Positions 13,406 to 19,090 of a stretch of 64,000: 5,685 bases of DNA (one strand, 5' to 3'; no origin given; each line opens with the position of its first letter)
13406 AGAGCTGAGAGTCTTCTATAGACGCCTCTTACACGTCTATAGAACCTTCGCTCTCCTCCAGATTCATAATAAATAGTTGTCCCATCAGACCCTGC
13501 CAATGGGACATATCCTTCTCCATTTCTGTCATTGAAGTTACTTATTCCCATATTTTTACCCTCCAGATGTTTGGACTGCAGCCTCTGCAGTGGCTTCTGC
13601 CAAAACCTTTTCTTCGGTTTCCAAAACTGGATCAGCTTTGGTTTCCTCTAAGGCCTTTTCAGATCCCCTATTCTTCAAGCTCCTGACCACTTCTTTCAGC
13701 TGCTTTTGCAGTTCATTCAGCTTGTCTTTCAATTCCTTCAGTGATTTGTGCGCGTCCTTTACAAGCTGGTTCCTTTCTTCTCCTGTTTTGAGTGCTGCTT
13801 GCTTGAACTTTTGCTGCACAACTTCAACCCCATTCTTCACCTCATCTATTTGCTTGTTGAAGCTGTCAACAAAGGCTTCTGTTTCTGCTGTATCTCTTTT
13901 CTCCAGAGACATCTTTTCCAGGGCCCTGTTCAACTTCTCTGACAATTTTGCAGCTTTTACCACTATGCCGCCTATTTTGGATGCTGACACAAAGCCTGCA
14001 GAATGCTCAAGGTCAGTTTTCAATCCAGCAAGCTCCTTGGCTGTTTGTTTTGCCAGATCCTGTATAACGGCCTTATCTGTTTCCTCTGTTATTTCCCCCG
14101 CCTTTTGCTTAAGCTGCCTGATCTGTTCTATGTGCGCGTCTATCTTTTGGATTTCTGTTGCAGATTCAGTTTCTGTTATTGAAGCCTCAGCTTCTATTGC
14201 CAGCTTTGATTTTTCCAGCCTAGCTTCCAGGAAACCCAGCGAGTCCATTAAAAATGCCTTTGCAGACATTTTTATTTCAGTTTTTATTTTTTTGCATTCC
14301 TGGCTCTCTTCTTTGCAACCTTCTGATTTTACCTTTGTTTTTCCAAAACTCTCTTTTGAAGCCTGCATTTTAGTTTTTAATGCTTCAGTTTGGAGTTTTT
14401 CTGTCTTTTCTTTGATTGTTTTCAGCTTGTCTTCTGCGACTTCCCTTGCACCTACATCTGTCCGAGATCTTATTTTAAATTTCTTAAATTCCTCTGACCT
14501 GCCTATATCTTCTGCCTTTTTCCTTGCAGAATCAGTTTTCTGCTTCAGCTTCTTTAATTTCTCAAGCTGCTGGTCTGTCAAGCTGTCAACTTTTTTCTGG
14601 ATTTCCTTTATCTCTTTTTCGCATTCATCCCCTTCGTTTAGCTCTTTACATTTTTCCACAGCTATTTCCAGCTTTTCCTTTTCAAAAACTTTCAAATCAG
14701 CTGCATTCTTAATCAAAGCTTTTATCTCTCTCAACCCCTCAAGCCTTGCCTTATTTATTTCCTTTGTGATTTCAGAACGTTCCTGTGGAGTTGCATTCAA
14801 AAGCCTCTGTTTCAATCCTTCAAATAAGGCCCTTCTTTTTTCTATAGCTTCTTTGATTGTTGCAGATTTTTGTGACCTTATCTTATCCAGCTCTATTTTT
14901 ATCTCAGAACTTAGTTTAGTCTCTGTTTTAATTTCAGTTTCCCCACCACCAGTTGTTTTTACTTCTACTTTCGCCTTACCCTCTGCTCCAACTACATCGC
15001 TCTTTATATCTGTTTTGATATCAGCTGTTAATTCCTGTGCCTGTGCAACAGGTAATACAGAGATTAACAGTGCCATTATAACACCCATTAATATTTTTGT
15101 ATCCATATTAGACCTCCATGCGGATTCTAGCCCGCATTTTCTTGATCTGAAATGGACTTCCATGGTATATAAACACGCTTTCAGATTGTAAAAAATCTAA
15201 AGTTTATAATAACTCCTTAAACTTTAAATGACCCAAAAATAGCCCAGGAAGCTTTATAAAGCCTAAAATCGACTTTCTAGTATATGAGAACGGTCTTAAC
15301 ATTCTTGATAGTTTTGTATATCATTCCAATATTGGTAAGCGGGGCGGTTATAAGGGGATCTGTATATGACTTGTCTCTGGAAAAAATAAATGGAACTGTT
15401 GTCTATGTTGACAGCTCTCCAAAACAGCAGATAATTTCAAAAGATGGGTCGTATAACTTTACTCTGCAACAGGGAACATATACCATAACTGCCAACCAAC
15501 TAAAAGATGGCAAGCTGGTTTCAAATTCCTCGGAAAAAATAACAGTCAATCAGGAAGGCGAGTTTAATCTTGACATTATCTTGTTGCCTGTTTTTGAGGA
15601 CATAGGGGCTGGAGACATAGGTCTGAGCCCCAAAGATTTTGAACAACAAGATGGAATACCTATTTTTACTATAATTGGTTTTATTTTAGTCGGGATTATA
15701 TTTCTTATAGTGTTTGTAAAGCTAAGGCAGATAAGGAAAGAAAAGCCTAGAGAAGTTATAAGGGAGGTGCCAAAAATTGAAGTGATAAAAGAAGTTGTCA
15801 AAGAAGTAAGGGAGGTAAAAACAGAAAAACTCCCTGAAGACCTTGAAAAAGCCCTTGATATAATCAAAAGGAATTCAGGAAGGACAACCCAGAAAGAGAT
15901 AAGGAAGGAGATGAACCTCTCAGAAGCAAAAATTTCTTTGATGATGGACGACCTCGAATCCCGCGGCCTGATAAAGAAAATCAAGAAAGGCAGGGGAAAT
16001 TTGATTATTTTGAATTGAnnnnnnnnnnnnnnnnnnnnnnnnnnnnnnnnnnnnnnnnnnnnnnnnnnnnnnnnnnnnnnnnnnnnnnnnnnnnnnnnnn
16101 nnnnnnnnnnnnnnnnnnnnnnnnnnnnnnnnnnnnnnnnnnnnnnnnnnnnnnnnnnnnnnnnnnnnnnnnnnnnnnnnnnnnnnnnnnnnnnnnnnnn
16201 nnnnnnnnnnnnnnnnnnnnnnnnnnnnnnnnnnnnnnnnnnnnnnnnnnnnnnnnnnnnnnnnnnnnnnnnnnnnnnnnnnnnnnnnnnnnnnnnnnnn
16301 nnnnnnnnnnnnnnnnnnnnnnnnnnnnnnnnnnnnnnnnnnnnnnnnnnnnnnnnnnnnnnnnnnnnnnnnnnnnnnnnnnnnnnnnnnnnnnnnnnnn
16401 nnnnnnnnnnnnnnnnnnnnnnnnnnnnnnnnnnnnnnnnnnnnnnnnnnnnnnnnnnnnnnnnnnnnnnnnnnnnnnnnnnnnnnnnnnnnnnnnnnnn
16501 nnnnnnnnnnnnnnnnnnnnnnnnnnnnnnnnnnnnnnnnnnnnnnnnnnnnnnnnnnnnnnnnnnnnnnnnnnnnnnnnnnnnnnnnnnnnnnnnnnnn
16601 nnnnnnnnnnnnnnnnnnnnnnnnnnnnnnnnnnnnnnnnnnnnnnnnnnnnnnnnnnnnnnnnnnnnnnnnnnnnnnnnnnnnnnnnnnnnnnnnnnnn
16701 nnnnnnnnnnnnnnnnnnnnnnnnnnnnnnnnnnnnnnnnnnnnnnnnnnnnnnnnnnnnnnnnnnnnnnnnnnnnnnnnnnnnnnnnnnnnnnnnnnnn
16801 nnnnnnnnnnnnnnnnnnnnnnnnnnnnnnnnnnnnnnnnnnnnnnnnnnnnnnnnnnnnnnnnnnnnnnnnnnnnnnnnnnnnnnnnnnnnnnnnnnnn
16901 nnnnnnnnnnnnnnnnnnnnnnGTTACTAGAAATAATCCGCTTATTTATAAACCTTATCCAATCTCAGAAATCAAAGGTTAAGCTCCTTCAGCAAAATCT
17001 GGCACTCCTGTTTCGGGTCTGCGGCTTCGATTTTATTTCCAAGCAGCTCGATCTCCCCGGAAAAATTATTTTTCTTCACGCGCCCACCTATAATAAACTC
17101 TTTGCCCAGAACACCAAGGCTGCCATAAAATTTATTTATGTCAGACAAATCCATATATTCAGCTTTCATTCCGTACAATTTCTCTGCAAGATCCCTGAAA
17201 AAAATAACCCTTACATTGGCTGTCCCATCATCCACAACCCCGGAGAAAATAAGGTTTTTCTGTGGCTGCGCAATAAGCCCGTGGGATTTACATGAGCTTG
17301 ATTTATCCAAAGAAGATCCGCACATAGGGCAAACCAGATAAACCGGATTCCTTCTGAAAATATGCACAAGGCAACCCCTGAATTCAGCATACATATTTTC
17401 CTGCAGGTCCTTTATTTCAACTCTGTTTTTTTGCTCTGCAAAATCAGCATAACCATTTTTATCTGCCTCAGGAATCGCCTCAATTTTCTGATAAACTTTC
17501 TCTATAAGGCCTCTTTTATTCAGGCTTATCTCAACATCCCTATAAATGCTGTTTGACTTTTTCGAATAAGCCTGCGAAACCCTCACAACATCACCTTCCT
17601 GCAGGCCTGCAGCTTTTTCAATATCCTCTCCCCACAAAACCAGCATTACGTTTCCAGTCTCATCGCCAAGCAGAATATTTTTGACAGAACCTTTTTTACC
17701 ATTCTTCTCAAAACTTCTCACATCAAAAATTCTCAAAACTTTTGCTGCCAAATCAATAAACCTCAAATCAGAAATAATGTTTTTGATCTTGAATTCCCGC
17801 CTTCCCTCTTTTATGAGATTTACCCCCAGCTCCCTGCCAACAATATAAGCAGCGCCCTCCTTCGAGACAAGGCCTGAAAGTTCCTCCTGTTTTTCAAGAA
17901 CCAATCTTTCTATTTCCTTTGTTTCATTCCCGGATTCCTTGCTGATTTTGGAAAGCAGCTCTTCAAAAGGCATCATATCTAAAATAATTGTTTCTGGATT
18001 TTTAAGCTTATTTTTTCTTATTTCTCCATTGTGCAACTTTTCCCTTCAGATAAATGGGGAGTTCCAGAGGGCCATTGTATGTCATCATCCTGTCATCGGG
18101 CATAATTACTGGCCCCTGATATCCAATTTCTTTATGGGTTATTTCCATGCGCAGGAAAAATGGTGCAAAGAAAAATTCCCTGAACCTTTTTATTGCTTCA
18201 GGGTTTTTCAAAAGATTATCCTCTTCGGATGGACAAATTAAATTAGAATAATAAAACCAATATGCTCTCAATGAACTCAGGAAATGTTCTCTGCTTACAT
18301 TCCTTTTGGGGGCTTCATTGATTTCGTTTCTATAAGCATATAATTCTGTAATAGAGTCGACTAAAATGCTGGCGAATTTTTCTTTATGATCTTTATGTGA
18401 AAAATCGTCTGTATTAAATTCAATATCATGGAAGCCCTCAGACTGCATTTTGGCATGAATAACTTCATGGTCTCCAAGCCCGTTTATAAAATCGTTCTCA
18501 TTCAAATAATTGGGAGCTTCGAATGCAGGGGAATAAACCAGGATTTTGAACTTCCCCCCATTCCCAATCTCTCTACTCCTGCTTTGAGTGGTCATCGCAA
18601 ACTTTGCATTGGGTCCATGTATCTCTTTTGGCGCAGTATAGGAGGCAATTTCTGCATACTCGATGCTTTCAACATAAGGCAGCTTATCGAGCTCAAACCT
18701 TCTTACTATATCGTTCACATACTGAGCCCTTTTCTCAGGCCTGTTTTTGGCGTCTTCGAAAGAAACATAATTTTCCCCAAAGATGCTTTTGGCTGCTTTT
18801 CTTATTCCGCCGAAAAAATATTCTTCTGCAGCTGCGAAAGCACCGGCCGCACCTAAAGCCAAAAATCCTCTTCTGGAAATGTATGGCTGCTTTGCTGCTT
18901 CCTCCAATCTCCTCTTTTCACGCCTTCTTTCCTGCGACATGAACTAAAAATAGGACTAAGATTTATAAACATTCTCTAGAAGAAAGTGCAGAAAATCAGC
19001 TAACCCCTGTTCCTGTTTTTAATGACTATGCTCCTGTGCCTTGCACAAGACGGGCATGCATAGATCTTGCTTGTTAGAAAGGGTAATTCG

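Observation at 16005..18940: Two paralogous Tat-signal HExxH-like proteins bracketing the RPA gene, plus a third Tat-signal protein at 1741-3246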

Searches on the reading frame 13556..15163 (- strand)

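Call 4: search_protein_families(library=pfam, proteins=[window:13556-15163:-], max_evalue=1)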
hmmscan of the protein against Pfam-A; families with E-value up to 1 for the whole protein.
window:13556-15163:- (535 aa): 4 families
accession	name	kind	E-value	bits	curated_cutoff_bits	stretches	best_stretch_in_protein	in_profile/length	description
PF05008.21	V-SNARE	-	0.032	15.1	25.9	1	441-503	11-73/92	Vesicle transport v-SNARE protein N-terminus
PF08649.15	DASH_Dad1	-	0.23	12.1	31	1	462-493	4-35/55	DASH complex subunit Dad1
PF14261.11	DUF4351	-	0.23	12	25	0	348-371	13-35/59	Domain of unknown function (DUF4351)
PF07400.16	IL11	-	0.34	10.9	25.8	0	393-450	94-150/170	Interleukin 11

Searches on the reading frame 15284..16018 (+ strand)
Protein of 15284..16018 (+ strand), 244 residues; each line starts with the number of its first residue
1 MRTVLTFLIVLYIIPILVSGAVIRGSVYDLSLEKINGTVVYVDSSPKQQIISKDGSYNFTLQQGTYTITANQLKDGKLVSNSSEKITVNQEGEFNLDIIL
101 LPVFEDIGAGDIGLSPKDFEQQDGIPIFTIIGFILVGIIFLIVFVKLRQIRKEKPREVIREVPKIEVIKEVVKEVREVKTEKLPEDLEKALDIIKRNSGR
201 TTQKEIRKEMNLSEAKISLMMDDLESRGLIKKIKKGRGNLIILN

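Call 4: search_protein_families(library=pfam, proteins=[window:15284-16018:+], max_evalue=1)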
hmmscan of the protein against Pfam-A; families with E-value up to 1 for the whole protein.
window:15284-16018:+ (244 aa): 17 families
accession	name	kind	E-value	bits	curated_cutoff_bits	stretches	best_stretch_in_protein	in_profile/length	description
PF24034.1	DUF7343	-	2e-16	60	27.6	1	185-243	3-61/62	Domain of unknown function (DUF7343)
PF13620.12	CarboxypepD_reg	-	2.6e-05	24.9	32.3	1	23-98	2-79/82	Carboxypeptidase regulatory-like domain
PF13412.12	HTH_24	-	6.2e-05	22.9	21.9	1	190-231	8-48/48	Winged helix-turn-helix DNA-binding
PF01047.28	MarR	-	0.0001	22.5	24.6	1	196-234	13-51/59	MarR family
PF12802.13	MarR_2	-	0.00047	20.7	27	1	191-232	11-52/61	MarR family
PF12866.13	DUF3823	-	0.0011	19.7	27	1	41-98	30-87/90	Protein of unknown function (DUF3823) N-terminal domain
PF01978.25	TrmB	-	0.0011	19.2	25.6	1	198-235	20-57/68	Sugar-specific transcriptional regulator TrmB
PF09608.15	Alph_Pro_TM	-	0.019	15.2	24.5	1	60-92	158-190/227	Putative transmembrane protein (Alph_Pro_TM)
PF14947.12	HTH_45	-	0.02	15.3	25.5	1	192-234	10-53/77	Winged helix-turn-helix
PF13545.12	HTH_Crp_2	-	0.025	15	27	1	201-244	23-63/70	Crp-like helix-turn-helix domain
PF13601.12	HTH_34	-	0.041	14.5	27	1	202-235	16-49/80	Winged helix DNA-binding domain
PF24393.1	Pepco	-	0.084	13.8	27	1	166-219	31-83/112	Pepco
PF17802.7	SpaA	-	0.085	13.5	23.1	1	34-92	25-80/91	Prealbumin-like fold domain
PF13463.12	HTH_27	-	0.1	13.3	22.2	1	191-235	9-53/68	Winged helix DNA-binding domain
PF22665.2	DUF6293_C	-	0.19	12.6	27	1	164-242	14-89/101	DUF6293 C-terminal winged helix domain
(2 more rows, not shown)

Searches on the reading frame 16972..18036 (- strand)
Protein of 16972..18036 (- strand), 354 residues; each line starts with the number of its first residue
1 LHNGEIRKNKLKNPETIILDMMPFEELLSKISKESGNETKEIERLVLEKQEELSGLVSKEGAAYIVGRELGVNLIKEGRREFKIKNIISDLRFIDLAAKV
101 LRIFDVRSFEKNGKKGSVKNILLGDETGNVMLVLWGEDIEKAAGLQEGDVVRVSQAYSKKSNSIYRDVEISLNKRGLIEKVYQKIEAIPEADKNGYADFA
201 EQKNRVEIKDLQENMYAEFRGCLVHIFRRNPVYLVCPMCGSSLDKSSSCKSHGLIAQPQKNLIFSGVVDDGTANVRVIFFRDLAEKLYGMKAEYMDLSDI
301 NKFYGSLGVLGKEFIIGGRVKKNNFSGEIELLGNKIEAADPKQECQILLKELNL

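Call 4: search_protein_families(library=pfam, proteins=[window:16972-18036:-], max_evalue=1)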
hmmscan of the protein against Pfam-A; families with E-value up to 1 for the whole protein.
window:16972-18036:- (354 aa): 5 families
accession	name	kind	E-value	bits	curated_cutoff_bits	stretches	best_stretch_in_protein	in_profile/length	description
PF01336.31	tRNA_anti-codon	-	3.5e-09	36.9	27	2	106-161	10-60/75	OB-fold nucleic acid binding domain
PF08646.16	Rep_fac-A_C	-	5.3e-05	23.5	28.5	1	216-297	1-89/146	Replication factor-A C terminal domain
PF09999.14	DUF2240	-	0.00031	20.8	22.3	1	15-73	78-136/144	Uncharacterized protein conserved in archaea (DUF2240)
PF17008.10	DUF5088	-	0.012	15.8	29.4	1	122-188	23-85/184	Domain of unknown function (DUF5088)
PF17244.8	CDC24_OB3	-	0.12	12.5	25.4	1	99-162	14-79/216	Cell division control protein 24, OB domain 3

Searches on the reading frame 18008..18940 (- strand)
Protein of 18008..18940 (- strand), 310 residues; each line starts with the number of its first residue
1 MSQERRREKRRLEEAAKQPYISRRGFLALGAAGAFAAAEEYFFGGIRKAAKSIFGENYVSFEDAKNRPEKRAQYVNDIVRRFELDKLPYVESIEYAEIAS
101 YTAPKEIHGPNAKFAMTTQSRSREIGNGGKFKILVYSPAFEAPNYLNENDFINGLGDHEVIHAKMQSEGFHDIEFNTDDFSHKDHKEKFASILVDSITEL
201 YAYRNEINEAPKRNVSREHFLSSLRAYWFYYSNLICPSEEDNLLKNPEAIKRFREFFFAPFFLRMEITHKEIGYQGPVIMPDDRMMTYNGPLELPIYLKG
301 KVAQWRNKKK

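Call 4: search_protein_families(library=pfam, proteins=[window:18008-18940:-], max_evalue=1)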
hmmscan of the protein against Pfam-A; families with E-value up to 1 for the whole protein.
window:18008-18940:- (310 aa): 0 families

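Call 6: search_protein_families(library=ncbifam, proteins=[window:18008-18940:-], max_evalue=1)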
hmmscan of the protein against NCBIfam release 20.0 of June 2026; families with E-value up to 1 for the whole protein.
window:18008-18940:- (310 aa): 0 families

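Call 15: list_cluster_members(proteins=[P0001, window:18008-18940:-, P0002, P0003, P0004, P0005, window:1741-3246:-])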
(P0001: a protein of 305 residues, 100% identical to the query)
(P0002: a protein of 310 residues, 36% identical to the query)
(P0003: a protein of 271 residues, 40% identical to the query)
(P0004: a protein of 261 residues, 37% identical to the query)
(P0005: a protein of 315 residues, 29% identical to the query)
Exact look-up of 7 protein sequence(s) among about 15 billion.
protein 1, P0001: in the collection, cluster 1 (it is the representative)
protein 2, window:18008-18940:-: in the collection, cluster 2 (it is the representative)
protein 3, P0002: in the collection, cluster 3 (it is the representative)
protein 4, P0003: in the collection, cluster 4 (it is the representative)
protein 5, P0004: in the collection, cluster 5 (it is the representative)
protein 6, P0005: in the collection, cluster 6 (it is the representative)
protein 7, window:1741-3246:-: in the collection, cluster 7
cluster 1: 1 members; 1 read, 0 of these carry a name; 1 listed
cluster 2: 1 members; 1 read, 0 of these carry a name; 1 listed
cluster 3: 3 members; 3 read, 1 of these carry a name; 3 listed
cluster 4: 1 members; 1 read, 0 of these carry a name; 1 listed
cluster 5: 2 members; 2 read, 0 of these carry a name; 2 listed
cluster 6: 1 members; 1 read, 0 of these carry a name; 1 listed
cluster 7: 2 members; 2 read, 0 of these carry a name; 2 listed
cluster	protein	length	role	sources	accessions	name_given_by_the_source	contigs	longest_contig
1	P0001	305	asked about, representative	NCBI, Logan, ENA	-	-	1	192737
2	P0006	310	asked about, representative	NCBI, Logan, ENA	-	-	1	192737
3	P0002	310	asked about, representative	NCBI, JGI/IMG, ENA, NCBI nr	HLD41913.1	MAG TPA: hypothetical protein VJB06_02670 [archaeon] | hypothetical protein [archaeon]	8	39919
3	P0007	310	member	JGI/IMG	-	-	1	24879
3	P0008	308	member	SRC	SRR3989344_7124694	-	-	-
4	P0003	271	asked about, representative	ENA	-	-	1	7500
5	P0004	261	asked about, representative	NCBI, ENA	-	-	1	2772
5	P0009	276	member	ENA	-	-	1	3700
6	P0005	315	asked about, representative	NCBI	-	-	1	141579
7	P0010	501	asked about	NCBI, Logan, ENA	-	-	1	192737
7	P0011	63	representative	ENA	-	-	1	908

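Call 71: search_protein_families(library=phrogs, proteins=[window:18008-18940:-], max_evalue=0.1)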
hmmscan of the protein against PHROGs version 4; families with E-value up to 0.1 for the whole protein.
window:18008-18940:- (310 aa): 1 family
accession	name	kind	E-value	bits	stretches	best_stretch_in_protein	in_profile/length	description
phrog_6070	-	unknown function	0.047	15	1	231-258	27-54/94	-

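Call 72: search_protein_families(library=padloc, proteins=[window:18008-18940:-], max_evalue=0.1)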
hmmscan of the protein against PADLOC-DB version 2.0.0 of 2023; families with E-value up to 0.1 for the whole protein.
window:18008-18940:- (310 aa): 0 families
